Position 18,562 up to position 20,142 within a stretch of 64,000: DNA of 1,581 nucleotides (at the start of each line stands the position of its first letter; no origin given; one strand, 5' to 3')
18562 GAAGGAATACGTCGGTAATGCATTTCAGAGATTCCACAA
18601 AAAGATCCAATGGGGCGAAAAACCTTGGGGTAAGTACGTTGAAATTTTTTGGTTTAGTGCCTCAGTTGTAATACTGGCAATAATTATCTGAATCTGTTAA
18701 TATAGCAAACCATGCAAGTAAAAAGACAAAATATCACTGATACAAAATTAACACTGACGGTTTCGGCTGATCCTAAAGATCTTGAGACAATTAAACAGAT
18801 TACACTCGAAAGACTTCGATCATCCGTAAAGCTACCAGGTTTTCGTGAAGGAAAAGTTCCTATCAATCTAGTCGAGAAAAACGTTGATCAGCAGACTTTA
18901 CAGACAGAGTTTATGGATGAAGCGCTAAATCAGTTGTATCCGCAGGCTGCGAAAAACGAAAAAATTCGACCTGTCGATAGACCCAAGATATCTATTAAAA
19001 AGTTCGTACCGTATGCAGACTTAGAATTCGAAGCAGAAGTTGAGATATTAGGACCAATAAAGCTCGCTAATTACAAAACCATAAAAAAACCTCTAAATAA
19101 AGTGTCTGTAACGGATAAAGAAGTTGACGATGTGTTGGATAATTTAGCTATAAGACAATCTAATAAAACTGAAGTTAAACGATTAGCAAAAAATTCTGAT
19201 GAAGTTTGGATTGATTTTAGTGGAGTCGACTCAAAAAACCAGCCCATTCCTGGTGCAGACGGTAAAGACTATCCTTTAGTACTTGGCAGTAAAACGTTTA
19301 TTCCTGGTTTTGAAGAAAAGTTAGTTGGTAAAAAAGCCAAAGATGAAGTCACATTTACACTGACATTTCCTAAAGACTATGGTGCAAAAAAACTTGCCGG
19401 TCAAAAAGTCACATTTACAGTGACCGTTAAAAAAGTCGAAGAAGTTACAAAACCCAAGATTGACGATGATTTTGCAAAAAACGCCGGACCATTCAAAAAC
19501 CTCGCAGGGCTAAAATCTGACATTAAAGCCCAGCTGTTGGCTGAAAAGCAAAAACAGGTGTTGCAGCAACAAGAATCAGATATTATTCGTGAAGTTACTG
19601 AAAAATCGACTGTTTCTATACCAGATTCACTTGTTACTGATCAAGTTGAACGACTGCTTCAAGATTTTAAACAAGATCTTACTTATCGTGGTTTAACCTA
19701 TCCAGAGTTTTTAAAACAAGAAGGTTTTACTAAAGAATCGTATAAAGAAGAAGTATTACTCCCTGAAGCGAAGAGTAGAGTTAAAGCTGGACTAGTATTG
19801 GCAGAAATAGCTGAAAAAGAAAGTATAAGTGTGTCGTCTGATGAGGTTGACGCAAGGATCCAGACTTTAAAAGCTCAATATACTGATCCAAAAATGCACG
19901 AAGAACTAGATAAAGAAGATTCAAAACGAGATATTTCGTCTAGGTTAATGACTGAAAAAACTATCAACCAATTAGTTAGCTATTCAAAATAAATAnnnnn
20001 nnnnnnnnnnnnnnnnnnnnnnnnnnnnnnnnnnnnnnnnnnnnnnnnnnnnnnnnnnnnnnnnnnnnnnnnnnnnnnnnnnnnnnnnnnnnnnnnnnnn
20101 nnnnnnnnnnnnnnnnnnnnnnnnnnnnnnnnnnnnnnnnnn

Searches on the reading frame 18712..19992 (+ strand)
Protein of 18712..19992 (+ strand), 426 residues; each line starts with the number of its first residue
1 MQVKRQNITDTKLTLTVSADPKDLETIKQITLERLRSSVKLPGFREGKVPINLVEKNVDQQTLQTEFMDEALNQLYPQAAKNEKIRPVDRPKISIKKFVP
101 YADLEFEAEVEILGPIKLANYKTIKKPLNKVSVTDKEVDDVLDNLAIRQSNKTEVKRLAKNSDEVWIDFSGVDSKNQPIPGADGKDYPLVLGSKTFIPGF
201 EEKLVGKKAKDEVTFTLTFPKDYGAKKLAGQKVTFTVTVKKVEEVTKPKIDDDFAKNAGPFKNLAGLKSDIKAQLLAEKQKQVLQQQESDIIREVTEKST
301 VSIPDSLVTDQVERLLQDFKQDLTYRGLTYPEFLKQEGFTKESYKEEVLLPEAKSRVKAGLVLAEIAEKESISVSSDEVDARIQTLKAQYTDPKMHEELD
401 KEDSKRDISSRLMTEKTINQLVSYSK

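Call 41: search_protein_families(library=pfam, proteins=[window:18712-19992:+], max_evalue=0.00001)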
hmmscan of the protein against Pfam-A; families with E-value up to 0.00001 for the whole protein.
window:18712-19992:+ (426 aa): 3 families
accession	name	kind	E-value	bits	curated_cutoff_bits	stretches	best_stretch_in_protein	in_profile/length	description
PF05697.18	Trigger_N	-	1.7e-30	106.7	22.2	1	1-145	1-144/144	Bacterial trigger factor protein (TF)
PF05698.19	Trigger_C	-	2.4e-26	93.1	22.7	1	264-422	2-161/162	Bacterial trigger factor protein (TF) C-terminus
PF00254.34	FKBP_C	-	1.2e-11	45.2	21.1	1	157-239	3-93/94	FKBP-type peptidyl-prolyl cis-trans isomerase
